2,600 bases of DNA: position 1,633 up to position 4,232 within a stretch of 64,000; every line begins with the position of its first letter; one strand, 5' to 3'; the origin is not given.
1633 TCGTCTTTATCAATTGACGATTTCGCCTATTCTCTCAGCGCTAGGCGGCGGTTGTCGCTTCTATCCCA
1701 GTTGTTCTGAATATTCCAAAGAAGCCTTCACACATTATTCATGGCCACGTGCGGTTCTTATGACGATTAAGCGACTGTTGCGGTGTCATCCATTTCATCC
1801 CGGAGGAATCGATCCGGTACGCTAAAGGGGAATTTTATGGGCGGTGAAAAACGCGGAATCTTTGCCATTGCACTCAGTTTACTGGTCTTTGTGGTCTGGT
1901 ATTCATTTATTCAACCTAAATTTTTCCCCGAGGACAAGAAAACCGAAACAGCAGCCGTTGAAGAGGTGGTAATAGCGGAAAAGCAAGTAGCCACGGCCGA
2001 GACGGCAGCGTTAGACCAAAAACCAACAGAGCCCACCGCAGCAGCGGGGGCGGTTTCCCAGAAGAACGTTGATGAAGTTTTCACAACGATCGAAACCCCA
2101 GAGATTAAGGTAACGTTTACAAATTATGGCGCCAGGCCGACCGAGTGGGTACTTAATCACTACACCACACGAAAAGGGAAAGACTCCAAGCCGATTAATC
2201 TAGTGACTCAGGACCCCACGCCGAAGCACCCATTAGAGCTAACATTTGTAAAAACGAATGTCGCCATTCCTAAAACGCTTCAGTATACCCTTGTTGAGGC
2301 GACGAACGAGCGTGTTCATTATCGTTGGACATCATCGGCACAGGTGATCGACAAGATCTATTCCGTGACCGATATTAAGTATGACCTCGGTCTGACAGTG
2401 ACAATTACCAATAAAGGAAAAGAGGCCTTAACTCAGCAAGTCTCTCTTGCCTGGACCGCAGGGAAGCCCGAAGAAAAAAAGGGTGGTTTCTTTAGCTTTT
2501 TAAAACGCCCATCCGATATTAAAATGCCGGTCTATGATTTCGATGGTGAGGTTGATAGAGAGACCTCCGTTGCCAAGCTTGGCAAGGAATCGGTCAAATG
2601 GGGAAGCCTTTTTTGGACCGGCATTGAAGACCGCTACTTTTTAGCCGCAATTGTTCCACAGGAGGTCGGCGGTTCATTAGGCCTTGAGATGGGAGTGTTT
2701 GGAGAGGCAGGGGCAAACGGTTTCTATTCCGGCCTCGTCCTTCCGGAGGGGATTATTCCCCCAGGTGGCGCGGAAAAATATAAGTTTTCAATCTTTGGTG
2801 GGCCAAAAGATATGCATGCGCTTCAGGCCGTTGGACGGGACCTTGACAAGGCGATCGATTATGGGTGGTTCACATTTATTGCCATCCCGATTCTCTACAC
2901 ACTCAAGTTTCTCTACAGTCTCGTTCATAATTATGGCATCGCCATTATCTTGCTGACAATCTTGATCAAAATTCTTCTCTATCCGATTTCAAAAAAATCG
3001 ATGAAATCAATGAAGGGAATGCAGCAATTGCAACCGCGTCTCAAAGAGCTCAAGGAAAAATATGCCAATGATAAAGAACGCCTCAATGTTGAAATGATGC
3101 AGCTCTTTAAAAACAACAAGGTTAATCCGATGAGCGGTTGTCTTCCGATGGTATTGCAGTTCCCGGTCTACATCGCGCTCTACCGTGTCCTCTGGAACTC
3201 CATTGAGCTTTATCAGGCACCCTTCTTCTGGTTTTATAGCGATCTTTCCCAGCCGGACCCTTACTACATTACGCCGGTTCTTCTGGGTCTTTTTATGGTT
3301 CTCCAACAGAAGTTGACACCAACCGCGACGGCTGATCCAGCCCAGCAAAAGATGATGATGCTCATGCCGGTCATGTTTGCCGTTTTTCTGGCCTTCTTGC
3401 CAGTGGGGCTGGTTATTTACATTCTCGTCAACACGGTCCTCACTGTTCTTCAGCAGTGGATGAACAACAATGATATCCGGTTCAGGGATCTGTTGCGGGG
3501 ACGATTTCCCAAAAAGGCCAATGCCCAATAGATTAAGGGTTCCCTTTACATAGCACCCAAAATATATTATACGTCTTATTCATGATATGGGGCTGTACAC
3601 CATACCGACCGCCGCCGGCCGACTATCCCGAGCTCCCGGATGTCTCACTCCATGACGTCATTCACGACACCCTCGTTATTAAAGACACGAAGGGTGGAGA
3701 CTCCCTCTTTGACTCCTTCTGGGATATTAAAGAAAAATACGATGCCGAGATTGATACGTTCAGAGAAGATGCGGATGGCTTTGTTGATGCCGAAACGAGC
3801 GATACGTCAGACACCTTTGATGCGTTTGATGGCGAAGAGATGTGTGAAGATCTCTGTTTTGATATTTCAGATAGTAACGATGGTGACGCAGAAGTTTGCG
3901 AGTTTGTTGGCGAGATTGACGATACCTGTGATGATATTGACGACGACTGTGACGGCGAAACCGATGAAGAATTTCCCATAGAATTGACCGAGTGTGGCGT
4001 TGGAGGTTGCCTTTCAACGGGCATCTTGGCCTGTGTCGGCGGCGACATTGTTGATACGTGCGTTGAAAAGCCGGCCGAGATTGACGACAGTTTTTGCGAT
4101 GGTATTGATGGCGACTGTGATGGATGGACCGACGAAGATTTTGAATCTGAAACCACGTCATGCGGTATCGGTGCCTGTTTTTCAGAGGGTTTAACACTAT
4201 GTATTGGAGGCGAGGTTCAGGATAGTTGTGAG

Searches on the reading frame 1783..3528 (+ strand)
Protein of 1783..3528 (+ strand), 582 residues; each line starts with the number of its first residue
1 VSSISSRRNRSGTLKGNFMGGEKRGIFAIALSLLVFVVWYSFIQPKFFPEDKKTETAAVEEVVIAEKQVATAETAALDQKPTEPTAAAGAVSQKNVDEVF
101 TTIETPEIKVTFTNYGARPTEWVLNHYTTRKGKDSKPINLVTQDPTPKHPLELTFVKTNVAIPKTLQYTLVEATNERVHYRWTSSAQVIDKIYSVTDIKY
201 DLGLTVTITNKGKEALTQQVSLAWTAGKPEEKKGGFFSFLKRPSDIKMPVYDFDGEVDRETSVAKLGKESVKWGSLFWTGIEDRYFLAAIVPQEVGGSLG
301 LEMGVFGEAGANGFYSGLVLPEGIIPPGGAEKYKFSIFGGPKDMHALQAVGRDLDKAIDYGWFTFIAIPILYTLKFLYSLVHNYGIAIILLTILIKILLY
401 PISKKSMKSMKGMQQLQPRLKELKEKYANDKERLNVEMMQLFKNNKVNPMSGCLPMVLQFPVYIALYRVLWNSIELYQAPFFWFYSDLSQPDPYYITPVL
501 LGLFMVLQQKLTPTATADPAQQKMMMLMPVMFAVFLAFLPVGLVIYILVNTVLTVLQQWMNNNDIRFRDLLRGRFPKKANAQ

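Call 7: search_protein_families(library=pfam, proteins=[window:1783-3528:+], max_evalue=0.01)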
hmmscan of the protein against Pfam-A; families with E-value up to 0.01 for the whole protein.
window:1783-3528:+ (582 aa): 2 families
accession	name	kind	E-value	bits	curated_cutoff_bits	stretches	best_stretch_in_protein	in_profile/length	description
PF02096.25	60KD_IMP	-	2.3e-57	194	35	1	384-562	1-162/163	60Kd inner membrane protein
PF14849.12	YidC_periplas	-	4.4e-38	132.3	24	1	102-371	3-281/283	YidC periplasmic domain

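Call 8: search_protein_families(library=ncbifam, proteins=[window:1783-3528:+], max_evalue=0.01)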
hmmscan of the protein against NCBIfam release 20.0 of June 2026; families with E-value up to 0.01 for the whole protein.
window:1783-3528:+ (582 aa): 22 families
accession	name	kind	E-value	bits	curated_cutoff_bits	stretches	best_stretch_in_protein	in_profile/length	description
NF002352.0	PRK01318.1-3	equivalog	1.6e-108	364.2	447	1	27-564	8-551/562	membrane protein insertase YidC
NF002353.0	PRK01318.1-4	equivalog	2.1e-98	330.5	365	1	23-563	6-574/596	membrane protein insertase YidC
NF002357.0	PRK01318.2-4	equivalog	4.1e-94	316.2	479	2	331-563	282-514/532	membrane protein insertase YidC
NF002351.0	PRK01318.1-1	equivalog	1.2e-85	288.3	740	1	23-565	4-534/545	membrane protein insertase YidC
NF002354.0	PRK01318.2-1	equivalog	6.7e-69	232.8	1094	1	338-563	307-532/548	membrane protein insertase YidC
TIGR03592.1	yidC_oxa1_cterm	subfamily_domain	1.2e-63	214.7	84.3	1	383-561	1-189/191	membrane protein insertase YidC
NF002356.0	PRK01318.2-3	equivalog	1.5e-60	205.3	460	1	27-560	7-570/627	membrane protein insertase YidC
TIGR03593.1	yidC_nterm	equivalog_domain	3.8e-55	187.9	58.25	1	23-382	2-363/363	membrane protein insertase YidC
NF002355.0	PRK01318.2-2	equivalog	3.7e-50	171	891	2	371-560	384-592/602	membrane protein insertase YidC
NF002803.0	PRK02944.1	equivalog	8.2e-46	156.5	377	1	361-560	35-239/255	YidC family membrane integrase SpoIIIJ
NF002168.0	PRK01001.1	equivalog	9.7e-45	153.2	670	1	332-570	509-783/795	membrane protein insertase YidC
NF002359.0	PRK01318.2-6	equivalog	1.5e-36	126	600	1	52-555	50-571/624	membrane protein insertase YidC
NF002350.0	PRK01315.1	equivalog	2.4e-34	118.9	282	2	383-474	41-132/329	membrane protein insertase YidC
NF002358.0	PRK01318.2-5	equivalog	3.4e-33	115.2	605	1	357-561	314-535/545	membrane protein insertase YidC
NF002734.0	PRK02654.1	equivalog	1.9e-31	109.3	324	2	368-471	14-117/384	membrane protein insertase YidC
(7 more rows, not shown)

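Call 12: find_encoding_contigs(protein=window:1783-3528:+, flank=10000, max_places=10)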
Protein window:1783-3528:+ (582 aa): no gene with exactly this product is on record in the collection.

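Call 14: find_related_loci(query=window:1783-3528:+, collection=genome_contigs, flank=10000)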
Query window:1783-3528:+ (582 aa) in genome_contigs; peptide patterns used: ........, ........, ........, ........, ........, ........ (x = any residue, [..] = any of these).
192 stretches matched a pattern; 158 encode a relative of the query (tblastn E <= 1e-3); the best 80 are kept; 80 distinct loci.
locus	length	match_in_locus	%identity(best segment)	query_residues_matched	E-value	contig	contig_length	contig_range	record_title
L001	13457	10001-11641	47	21-579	4e-154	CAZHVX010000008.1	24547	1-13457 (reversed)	MAG TPA_asm: uncultured Pseudomonadota bacterium isolate SRP256446_co1_199 genome assembly, contig: NODE_525_length_2454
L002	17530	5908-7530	40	22-579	4e-127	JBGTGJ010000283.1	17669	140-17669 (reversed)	MAG: bacterium isolate JTS-RE212 k141_1012227, whole genome shotgun sequence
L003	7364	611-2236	42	22-581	9e-116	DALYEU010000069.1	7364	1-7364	MAG TPA_asm: bacterium isolate CTOTU14262 NODE_2661_length_7364_cov_9.296621, whole genome shotgun sequence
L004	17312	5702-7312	36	22-562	1e-102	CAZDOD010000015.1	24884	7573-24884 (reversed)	MAG TPA_asm: uncultured Thermodesulfobacteriota bacterium isolate binchicken_co129_644 genome assembly, contig: NODE_546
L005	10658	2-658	68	356-575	6e-99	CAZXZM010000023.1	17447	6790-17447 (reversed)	MAG TPA_asm: uncultured Pseudomonadota bacterium isolate SRP308112_co1_355 genome assembly, contig: NODE_5354_length_174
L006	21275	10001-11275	38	140-562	2e-88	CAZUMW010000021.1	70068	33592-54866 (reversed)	MAG TPA_asm: uncultured Thermodesulfobacteriota bacterium isolate SRP141376_co4_104 genome assembly, contig: NODE_683_le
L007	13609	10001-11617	35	22-559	3e-88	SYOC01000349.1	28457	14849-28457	MAG: Proteobacteria bacterium isolate F1-80-MAGs139 F1-80__c646105, whole genome shotgun sequence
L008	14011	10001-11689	37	22-558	8e-87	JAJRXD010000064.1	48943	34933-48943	MAG: Deltaproteobacteria bacterium isolate Dive96_bin3.122 k141_1647406, whole genome shotgun sequence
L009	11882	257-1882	35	22-559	4e-86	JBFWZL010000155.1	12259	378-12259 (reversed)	MAG: Candidatus Binatia bacterium isolate CA_2019_TPBS_187 NODE_21188_length_12259_cov_3.390950_TPBS, whole genome shotg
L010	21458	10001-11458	35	70-559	5e-86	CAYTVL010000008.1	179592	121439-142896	MAG TPA_asm: uncultured Enterobacteriaceae bacterium isolate binchicken_co185_232 genome assembly, contig: NODE_87_lengt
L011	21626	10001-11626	34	22-563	1e-84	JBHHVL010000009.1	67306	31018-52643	MAG: Candidatus Binatia bacterium isolate S.4.sp2_bin.36 NODE_74_length_67306_cov_7.030230, whole genome shotgun sequenc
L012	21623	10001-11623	34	22-562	1e-83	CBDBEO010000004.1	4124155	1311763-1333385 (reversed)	MAG: uncultured Candidatus Binatia bacterium isolate d69ef4bc-d7cd-432e-8a93-c2be756c76d7 genome assembly, contig: conti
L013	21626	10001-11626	33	22-559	2e-83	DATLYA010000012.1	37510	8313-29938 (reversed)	MAG TPA_asm: Candidatus Methylomirabilota bacterium isolate SMAG_U13260 k141_501576, whole genome shotgun sequence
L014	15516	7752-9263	36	79-559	2e-90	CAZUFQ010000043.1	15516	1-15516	MAG TPA_asm: uncultured Enterobacteriaceae bacterium isolate binchicken_co185_61 genome assembly, contig: NODE_5558_leng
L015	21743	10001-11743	33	1-563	3e-83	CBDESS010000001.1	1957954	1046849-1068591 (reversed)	MAG: uncultured Candidatus Binatia bacterium isolate d285014b-b5bd-45bc-989a-fc635d2899d5 genome assembly, contig: conti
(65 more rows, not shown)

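Call 67: search_protein_families(library=pfam, proteins=[L005:708-2138:+, L002:7530-8960:+, L001:11667-13061:+], max_evalue=0.1)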
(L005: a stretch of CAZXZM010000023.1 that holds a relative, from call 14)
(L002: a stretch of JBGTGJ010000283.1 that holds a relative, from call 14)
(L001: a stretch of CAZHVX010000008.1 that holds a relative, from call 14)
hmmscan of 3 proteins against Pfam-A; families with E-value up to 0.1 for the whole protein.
L005:708-2138:+ (477 aa): 11 families
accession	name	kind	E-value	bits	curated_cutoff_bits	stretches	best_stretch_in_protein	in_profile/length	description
PF12631.12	MnmE_helical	-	7.6e-52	176.9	40.1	1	129-474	1-211/211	MnmE helical domain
PF10396.14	TrmE_N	-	4e-41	140.3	29.8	1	7-126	1-117/117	GTP-binding protein TrmE N-terminus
PF01926.29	MMR_HSR1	-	1.1e-25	90.4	21.9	1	225-338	1-113/113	50S ribosome-binding GTPase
PF02421.24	FeoB_N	-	1.5e-07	31.5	27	1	225-313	2-89/156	Ferrous iron transport protein B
PF00350.29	Dynamin_N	-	0.00058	20.4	27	0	226-261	1-35/168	Dynamin family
PF03193.22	RsgA_GTPase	-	0.0014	18.9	30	1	224-251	107-134/174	RsgA GTPase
PF00025.27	Arf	-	0.0067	16.4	22.3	1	220-341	11-127/174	ADP-ribosylation factor family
PF13191.12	AAA_16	-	0.0094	16.9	32.6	1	206-299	8-96/167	AAA ATPase domain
PF02492.25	cobW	-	0.027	14.5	20.7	0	294-345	106-159/180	CobW/HypB/UreG, nucleotide-binding domain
PF13521.12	AAA_28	-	0.062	13.9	27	0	225-258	1-34/164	AAA domain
PF04548.22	AIG1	-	0.088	12.6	27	0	224-326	1-106/212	AIG1 family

L002:7530-8960:+ (477 aa): 12 families
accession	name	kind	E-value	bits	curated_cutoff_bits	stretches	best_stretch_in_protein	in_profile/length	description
PF12631.12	MnmE_helical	-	1.4e-53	182.6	40.1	1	143-474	1-211/211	MnmE helical domain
PF10396.14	TrmE_N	-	7e-42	142.8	29.8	1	22-140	1-117/117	GTP-binding protein TrmE N-terminus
PF01926.29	MMR_HSR1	-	2.6e-28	98.8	21.9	1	238-350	1-113/113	50S ribosome-binding GTPase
PF02421.24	FeoB_N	-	6.2e-12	45.7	27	1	238-391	2-154/156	Ferrous iron transport protein B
PF00350.29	Dynamin_N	-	4.7e-07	30.4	27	1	239-272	1-34/168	Dynamin family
PF03193.22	RsgA_GTPase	-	3.9e-05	24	30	1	233-264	104-134/174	RsgA GTPase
PF04548.22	AIG1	-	4.6e-05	23.3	27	1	238-340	2-107/212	AIG1 family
PF08477.19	Roc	-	0.0007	20.3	27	1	238-295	1-67/119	Ras of Complex, Roc, domain of DAPkinase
PF00009.33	GTP_EFTU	-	0.0024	17.9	26.5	0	267-395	52-184/188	Elongation factor Tu GTP binding domain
PF00071.28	Ras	-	0.0092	16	21.6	1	238-294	1-58/162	Ras family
PF00025.27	Arf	-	0.023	14.6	22.3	0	235-293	13-67/174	ADP-ribosylation factor family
PF00005.33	ABC_tran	-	0.068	14.2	25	0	233-261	8-36/137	ABC transporter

L001:11667-13061:+ (465 aa): 14 families
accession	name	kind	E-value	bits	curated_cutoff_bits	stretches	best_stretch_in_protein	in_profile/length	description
PF12631.12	MnmE_helical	-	1.1e-62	212.3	40.1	1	135-462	1-211/211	MnmE helical domain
PF10396.14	TrmE_N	-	2e-39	134.8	29.8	1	9-132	1-117/117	GTP-binding protein TrmE N-terminus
PF01926.29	MMR_HSR1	-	9.3e-28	97.1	21.9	1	231-344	2-113/113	50S ribosome-binding GTPase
PF02421.24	FeoB_N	-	7.2e-14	52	27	1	230-380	2-155/156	Ferrous iron transport protein B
PF00350.29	Dynamin_N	-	2.3e-05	24.9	27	1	232-263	2-33/168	Dynamin family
PF03193.22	RsgA_GTPase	-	2.9e-05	24.4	30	1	230-259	108-137/174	RsgA GTPase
PF16897.10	MMR_HSR1_Xtn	-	8.8e-05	22.9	35.2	1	337-381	57-100/106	C-terminal region of MMR_HSR1 domain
PF00071.28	Ras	-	0.00041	20.4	21.6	1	230-356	1-125/162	Ras family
PF00025.27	Arf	-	0.002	18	22.3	1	226-358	12-138/174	ADP-ribosylation factor family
PF04548.22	AIG1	-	0.0021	17.9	27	1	232-334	4-109/212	AIG1 family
PF08477.19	Roc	-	0.018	15.7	27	1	230-286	1-66/119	Ras of Complex, Roc, domain of DAPkinase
PF09818.15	ABC_ATPase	-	0.023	14.1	23.2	1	222-267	74-115/283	P-loop domain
PF00005.33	ABC_tran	-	0.024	15.7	25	1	225-254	8-37/137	ABC transporter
PF13479.12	AAA_24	-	0.06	13.6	27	0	228-255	2-26/195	AAA domain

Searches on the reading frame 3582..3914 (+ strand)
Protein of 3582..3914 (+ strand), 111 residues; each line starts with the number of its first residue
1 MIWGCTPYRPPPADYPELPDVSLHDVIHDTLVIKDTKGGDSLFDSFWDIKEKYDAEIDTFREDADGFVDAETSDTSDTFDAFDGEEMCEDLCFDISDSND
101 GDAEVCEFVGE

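Call 67: search_protein_families(library=pfam, proteins=[window:3582-3914:+], max_evalue=0.1)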
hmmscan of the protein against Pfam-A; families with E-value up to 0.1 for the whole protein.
window:3582-3914:+ (111 aa): 0 families

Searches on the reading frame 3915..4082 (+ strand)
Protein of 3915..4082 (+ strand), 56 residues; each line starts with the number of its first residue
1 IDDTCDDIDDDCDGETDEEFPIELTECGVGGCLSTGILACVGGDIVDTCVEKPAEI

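Call 29: search_solved_structures(query=A1, max_evalue=1, show_alignments=3)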
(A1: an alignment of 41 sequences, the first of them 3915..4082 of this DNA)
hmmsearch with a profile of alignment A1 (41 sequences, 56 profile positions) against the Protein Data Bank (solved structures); distinct sequences matched with E-value up to 1: 0.

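Call 52: search_protein_representatives(alignment_id=A1)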
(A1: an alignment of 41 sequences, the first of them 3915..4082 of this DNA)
Query: 41 sequences, 56 profile positions. Proteins with E-value up to 0.001 (for the whole library): 7876; up to 1e-10: 4017; up to 1e-30: 1154. The best 150 are listed.
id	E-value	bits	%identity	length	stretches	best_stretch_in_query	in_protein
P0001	0.0e+00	3037.1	-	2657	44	1-55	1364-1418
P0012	0.0e+00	1888.0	-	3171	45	3-55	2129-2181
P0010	0.0e+00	1867.1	-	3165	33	1-55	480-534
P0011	0.0e+00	1841.5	-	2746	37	1-55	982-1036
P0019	0.0e+00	1665.1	-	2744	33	2-55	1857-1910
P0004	0.0e+00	1569.5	-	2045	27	1-55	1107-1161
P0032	0.0e+00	1556.7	-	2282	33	4-54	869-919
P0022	0.0e+00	1497.9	-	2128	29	1-54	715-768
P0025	0.0e+00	1433.9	-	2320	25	1-55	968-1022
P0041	0.0e+00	1400.7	-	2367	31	1-55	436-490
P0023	0.0e+00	1306.0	-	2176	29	1-56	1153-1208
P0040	0.0e+00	1299.2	-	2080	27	2-55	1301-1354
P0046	0.0e+00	1292.4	-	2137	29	2-54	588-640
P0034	0.0e+00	1233.4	-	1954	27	1-55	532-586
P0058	0.0e+00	1162.5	-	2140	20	2-55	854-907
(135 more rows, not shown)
